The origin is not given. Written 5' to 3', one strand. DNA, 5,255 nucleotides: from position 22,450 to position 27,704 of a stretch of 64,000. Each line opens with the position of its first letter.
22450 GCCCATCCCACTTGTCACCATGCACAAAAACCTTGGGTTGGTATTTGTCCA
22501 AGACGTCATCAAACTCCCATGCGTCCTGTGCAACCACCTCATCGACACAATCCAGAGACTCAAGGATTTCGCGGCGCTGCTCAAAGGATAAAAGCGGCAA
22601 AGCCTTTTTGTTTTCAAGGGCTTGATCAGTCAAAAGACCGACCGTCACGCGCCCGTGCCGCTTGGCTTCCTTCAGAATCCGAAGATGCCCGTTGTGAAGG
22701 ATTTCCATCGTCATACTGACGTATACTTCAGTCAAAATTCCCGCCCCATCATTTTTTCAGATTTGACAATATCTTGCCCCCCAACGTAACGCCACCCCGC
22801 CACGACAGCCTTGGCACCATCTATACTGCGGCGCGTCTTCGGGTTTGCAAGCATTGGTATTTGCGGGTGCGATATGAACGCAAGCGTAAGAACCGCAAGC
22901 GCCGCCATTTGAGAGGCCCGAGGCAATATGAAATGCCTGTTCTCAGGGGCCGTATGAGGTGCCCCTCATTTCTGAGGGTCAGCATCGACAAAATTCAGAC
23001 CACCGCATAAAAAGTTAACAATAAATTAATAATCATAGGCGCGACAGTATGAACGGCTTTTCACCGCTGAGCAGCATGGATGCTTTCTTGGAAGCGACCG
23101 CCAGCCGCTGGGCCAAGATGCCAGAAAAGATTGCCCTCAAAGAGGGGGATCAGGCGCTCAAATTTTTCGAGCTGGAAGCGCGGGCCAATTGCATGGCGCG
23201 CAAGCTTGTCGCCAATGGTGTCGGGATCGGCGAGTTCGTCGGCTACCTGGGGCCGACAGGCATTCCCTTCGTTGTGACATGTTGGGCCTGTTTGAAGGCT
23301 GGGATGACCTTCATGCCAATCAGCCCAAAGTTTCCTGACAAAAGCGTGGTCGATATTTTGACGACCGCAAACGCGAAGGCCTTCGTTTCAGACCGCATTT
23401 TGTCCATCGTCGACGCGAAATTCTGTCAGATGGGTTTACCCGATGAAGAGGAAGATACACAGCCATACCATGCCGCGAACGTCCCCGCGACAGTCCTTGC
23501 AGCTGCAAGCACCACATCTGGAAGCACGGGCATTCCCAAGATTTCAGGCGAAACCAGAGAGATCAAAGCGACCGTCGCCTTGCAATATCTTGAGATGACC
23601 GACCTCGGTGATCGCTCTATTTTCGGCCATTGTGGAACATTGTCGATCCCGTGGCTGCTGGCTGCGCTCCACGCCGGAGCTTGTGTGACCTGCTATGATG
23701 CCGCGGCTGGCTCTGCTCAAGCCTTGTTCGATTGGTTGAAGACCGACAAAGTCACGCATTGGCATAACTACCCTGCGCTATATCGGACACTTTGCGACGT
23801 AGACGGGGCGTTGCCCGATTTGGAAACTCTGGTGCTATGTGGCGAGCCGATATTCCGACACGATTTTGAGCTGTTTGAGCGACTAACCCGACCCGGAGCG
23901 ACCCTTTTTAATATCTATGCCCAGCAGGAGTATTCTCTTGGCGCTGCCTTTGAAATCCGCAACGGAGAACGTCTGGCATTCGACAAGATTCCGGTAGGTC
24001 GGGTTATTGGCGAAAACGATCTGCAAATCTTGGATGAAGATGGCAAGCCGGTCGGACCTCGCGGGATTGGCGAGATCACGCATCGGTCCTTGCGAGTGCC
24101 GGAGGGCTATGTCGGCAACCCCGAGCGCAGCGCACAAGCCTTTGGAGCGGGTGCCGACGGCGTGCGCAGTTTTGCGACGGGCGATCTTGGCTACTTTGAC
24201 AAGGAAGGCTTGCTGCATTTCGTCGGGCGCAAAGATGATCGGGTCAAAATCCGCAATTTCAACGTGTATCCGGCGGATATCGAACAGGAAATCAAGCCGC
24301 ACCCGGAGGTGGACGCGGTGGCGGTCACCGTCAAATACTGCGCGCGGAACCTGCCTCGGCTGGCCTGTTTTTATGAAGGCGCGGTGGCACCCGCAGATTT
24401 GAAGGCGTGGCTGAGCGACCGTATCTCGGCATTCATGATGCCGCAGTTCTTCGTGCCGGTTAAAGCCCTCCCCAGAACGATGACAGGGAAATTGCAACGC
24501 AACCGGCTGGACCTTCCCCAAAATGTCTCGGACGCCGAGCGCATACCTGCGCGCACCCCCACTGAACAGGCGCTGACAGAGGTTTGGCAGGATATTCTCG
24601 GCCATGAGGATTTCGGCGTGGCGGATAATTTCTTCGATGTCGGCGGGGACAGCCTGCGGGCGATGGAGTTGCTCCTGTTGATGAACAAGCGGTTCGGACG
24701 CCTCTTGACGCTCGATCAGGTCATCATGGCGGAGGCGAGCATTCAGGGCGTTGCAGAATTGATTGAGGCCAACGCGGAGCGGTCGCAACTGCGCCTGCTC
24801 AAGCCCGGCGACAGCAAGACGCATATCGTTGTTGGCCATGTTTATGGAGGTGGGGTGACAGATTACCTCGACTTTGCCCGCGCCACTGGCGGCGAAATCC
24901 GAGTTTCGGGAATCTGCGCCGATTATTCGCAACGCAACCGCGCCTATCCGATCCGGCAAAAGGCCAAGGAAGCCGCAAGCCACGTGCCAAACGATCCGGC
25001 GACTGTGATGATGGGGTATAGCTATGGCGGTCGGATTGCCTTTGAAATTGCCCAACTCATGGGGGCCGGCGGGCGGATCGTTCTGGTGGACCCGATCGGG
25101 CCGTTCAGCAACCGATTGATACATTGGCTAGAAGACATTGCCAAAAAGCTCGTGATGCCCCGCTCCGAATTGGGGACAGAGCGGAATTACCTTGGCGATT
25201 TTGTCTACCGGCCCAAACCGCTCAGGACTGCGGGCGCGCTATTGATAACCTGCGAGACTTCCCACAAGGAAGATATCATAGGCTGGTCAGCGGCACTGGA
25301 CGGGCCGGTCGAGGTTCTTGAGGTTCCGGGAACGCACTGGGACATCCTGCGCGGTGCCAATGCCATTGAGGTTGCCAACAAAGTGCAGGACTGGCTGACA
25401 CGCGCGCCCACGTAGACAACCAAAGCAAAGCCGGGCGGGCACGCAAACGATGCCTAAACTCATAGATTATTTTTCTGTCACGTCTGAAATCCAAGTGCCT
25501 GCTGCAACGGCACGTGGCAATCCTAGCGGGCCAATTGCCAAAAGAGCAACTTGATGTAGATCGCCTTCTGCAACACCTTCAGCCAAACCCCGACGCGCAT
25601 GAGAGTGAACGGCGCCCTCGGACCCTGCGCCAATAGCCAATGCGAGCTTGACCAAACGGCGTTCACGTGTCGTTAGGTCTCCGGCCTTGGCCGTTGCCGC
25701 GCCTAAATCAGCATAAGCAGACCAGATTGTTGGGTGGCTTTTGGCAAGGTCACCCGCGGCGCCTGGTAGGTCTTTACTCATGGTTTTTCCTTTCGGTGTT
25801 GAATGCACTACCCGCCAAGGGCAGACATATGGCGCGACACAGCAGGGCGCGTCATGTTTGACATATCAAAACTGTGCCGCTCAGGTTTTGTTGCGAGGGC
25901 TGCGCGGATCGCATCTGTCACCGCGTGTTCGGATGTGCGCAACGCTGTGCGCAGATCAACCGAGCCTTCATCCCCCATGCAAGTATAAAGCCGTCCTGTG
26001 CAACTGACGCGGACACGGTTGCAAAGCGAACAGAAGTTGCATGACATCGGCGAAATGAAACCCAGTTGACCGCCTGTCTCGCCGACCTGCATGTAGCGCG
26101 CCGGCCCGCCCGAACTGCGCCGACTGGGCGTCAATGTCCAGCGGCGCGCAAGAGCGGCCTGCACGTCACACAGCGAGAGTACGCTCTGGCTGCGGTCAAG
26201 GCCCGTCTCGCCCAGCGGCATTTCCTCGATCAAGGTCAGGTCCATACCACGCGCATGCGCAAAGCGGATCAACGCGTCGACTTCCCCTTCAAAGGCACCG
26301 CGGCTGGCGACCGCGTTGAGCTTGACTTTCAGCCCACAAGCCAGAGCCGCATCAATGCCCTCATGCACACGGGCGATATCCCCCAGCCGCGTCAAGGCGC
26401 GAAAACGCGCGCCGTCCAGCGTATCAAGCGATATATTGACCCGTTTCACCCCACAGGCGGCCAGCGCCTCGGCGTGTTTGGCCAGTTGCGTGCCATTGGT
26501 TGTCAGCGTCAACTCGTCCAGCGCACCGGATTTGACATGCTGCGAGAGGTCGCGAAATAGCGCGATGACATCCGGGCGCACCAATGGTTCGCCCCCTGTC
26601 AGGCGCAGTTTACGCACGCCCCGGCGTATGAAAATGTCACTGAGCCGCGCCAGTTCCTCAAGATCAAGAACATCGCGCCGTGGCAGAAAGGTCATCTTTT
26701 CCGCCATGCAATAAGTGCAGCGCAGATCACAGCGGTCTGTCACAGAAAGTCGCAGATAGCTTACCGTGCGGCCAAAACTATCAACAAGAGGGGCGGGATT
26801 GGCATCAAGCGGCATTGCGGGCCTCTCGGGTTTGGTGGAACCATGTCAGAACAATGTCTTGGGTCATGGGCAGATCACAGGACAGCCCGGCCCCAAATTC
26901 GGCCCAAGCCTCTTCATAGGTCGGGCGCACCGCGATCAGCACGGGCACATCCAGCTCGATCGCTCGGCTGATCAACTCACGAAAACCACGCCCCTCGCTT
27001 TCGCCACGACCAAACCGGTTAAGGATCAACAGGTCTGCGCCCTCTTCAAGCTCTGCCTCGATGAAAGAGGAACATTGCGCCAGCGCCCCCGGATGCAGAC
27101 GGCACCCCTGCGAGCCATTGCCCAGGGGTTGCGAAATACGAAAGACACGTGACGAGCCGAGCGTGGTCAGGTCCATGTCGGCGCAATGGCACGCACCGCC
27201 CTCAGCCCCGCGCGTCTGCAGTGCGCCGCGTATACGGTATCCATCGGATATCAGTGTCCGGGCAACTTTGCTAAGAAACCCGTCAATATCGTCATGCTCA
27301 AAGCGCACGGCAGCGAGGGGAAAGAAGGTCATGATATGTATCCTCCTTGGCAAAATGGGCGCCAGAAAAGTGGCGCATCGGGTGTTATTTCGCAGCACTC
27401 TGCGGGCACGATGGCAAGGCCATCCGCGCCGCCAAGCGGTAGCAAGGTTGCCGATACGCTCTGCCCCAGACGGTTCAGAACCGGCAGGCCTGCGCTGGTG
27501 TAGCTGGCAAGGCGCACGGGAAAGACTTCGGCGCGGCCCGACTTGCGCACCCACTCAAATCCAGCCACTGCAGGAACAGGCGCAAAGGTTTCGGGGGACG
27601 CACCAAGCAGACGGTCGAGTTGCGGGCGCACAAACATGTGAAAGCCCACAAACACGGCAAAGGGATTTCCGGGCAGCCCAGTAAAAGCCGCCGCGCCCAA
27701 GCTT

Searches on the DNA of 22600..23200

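Call 39: search_rna_families(source=window, start=22600, end=23200, threshold=evalue, max_evalue=1)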
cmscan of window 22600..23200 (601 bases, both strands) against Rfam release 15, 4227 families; matches with E-value up to 1: 0.
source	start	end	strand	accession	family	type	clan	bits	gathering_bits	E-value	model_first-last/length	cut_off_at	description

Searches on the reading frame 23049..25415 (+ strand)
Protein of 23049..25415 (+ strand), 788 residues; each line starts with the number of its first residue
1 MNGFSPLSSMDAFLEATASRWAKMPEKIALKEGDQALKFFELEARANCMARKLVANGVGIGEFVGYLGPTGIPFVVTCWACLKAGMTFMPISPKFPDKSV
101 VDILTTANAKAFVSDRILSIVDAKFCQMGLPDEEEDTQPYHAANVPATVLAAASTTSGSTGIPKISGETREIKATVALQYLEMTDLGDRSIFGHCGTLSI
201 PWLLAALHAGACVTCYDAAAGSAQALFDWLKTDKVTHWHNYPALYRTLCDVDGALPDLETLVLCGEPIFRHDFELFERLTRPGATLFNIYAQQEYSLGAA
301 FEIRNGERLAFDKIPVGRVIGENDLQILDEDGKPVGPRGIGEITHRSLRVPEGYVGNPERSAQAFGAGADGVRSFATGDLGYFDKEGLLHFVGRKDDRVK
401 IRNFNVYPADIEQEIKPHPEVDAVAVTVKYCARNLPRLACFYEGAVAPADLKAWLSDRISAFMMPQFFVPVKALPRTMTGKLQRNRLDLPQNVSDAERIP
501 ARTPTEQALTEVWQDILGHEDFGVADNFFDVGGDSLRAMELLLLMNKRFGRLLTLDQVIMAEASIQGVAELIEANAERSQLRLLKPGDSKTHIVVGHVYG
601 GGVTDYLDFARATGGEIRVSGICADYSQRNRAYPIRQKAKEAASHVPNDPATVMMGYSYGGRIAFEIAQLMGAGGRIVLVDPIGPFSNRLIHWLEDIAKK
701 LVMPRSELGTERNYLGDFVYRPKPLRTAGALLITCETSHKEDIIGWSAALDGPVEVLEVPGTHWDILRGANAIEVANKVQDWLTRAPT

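Call 3: search_protein_families(library=pfam, proteins=[window:23049-25415:+])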
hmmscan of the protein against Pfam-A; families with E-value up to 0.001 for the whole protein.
window:23049-25415:+ (788 aa): 4 families
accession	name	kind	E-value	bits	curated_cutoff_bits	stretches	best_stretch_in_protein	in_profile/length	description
PF00501.34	AMP-binding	-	1.1e-38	133.5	29.9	1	20-354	4-383/384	AMP-binding enzyme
PF00550.31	PP-binding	-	1.8e-11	44.6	20.8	1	507-572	1-67/67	Phosphopantetheine attachment site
PF13193.12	AMP-binding_C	-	2.4e-06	28.8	24.5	1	411-481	2-76/76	AMP-binding enzyme C-terminal domain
PF00975.26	Thioesterase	-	3.9e-06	27.7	26.4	1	593-678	3-94/226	Thioesterase domain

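Call 4: search_protein_families(library=ncbifam, proteins=[window:23049-25415:+])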
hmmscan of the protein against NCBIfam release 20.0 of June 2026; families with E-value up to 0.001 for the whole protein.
window:23049-25415:+ (788 aa): 97 families (the best 25 are shown)
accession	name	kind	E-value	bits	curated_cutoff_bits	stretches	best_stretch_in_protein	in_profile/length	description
TIGR01733.1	AA-adenyl-dom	subfamily_domain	7.3e-59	199.6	317.4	1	41-426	4-409/409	amino acid adenylation domain-containing protein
NF038078.1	NRPS_MxcG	equivalog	2e-51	174.5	2300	1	11-559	456-1029/1442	myxochelin non-ribosomal peptide synthetase MxcG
NF004282.0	PRK05691.1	subfamily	3.1e-51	172.8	4090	1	15-549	1135-1683/4334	non-ribosomal peptide synthase/polyketide synthase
NF041803.1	NRPS_SolG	exception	2.6e-43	147.8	2200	1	23-548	573-1133/1163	solanimycin non-ribosomal peptide synthetase SolG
NF047350.1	aureusi_NRPS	equivalog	3.5e-43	146.9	2500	1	22-578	424-981/2373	aureusimine non-ribosomal peptide synthetase AusA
NF004837.0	PRK06187.1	subfamily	4.8e-43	147.2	476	2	143-487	165-518/531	long-chain-fatty-acid--CoA ligase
NF004814.0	PRK06164.1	equivalog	3.9e-38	131.3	677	2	142-487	172-526/540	acyl-CoA synthetase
NF006182.0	PRK08316.1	subfamily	3.8e-37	128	663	2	194-486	223-512/523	fatty acyl-CoA synthetase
NF007605.2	PRK10252.1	equivalog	3.9e-33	114.1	2400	1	17-580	460-1049/1292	enterobactin non-ribosomal peptide synthetase EntF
TIGR01923.1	menE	equivalog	1.6e-32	112.9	330.15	1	39-487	2-442/442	o-succinylbenzoate--CoA ligase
TIGR01734.1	D-ala-DACP-lig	equivalog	2.1e-32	112.4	559.85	1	21-487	10-498/504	D-alanine--poly(phosphoribitol) ligase subunit DltA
NF005801.1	PRK07656.1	equivalog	6.2e-32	110.9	657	2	156-487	172-499/500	FadD3 family acyl-CoA ligase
NF003417.0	PRK04813.1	subfamily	6.4e-32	110.8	476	1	19-487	11-499/505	D-alanine--poly(phosphoribitol) ligase subunit DltA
NF004822.0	PRK06178.1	equivalog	1e-31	110.2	782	2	314-488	391-564/571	acyl-CoA synthetase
TIGR03098.1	ligase_PEP_1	hypoth_equivalog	2.6e-31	108.7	592.35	2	144-487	159-514/517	acyl-CoA ligase (AMP-forming), exosortase A system-associated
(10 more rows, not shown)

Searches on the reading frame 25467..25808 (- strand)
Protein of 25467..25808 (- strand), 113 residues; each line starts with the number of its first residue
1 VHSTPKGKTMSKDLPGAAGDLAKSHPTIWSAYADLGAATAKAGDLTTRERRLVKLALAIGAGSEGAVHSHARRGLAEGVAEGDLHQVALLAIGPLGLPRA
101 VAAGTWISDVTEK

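Call 24: search_protein_families(library=pfam, proteins=[window:25467-25808:-])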
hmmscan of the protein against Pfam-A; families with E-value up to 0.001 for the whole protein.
window:25467-25808:- (113 aa): 1 family
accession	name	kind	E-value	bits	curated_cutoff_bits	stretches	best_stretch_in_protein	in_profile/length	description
PF02627.25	CMD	-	1.4e-09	38.2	23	1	31-103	6-78/84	Carboxymuconolactone decarboxylase family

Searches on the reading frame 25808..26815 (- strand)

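Call 3: search_protein_families(library=pfam, proteins=[window:25808-26815:-])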
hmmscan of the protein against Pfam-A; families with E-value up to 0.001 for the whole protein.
window:25808-26815:- (335 aa): 3 families
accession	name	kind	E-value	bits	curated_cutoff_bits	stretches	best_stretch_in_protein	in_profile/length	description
PF06463.18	Mob_synth_C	-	7.9e-34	116.8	37.4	1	191-316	1-128/128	Molybdenum Cofactor Synthesis C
PF04055.27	Radical_SAM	-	3.6e-29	102.5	29.5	1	24-186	2-166/166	Radical SAM superfamily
PF13353.11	Fer4_12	-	1.4e-07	32.3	22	1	27-117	13-100/137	4Fe-4S single cluster domain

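Call 4: search_protein_families(library=ncbifam, proteins=[window:25808-26815:-])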
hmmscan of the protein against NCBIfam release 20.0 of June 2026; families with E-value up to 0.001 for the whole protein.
window:25808-26815:- (335 aa): 59 families (the best 25 are shown)
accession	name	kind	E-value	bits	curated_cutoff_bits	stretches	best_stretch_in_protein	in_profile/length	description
TIGR02666.1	moaA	equivalog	4.5e-103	344.7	284.05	1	10-335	1-336/336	GTP 3',8-cyclase MoaA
TIGR02668.1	moaA_archaeal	equivalog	4.8e-63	213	325.25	1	10-310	1-298/303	GTP 3',8-cyclase MoaA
NF001199.0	PRK00164.2-1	equivalog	1.6e-56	191.8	231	1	10-308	3-299/308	GTP 3',8-cyclase MoaA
NF045646.2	rSAM_Se_TrsS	equivalog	3.5e-15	55.5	490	1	23-189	90-254/441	radical SAM (seleno)protein TrsS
NF049973.1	radical_Rv1681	equivalog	1.6e-13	50.3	380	1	28-190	81-238/326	Rv1681 family radical SAM protein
TIGR04545.1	rSAM_ahbD_hemeb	equivalog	1.9e-13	50.6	500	1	24-188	5-164/339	heme b synthase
NF050035.1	rSAM_WgK_link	exception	2.3e-13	49.9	650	1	21-154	11-140/367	radical SAM/SPASM peptide maturase WgkB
TIGR04051.1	rSAM_NirJ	equivalog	3e-13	49.5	515.45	1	25-192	8-169/354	heme d1 biosynthesis radical SAM protein NirJ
TIGR04317.1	W_rSAM_matur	equivalog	3.1e-13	49.6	380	1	19-156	4-135/349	tungsten cofactor oxidoreductase radical SAM maturase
TIGR04054.1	rSAM_NirJ1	equivalog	8.2e-13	47.7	650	1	24-175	41-187/387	putative heme d1 biosynthesis radical SAM protein NirJ1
TIGR04311.1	rSAM_Geo_metal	subfamily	1.1e-12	47.8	400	1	21-199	5-187/423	radical SAM/SPASM family putative metalloenzyme maturase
TIGR04347.1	pseudo_SAM_Halo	equivalog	1.2e-12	47.9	525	1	24-192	43-205/390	TIGR04347 family pseudo-SAM/SPASM protein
NF038283.1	viperin_w_prok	equivalog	1.4e-12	47.4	180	1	25-184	8-176/281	viperin family antiviral radical SAM protein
NF045574.1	sacti_mat_StsB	exception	8.1e-12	44.7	625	1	22-198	99-266/466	StsB family radical SAM/SPASM domain sactipeptide maturase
NF045702.1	rSAM_GDGT_ether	equivalog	1e-11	44.2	450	1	22-189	89-256/486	tetraether lipid synthase Tes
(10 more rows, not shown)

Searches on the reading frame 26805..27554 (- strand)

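Call 3: search_protein_families(library=pfam, proteins=[window:26805-27554:-])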
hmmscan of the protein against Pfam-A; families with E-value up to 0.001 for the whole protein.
window:26805-27554:- (249 aa): 1 family
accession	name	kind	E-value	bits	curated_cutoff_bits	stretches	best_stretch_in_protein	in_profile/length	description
PF10649.15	DUF2478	-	5.2e-49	166.3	22.3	1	83-238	5-159/159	Protein of unknown function (DUF2478)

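Call 4: search_protein_families(library=ncbifam, proteins=[window:26805-27554:-])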
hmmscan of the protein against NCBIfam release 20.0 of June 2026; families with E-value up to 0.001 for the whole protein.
window:26805-27554:- (249 aa): 0 families
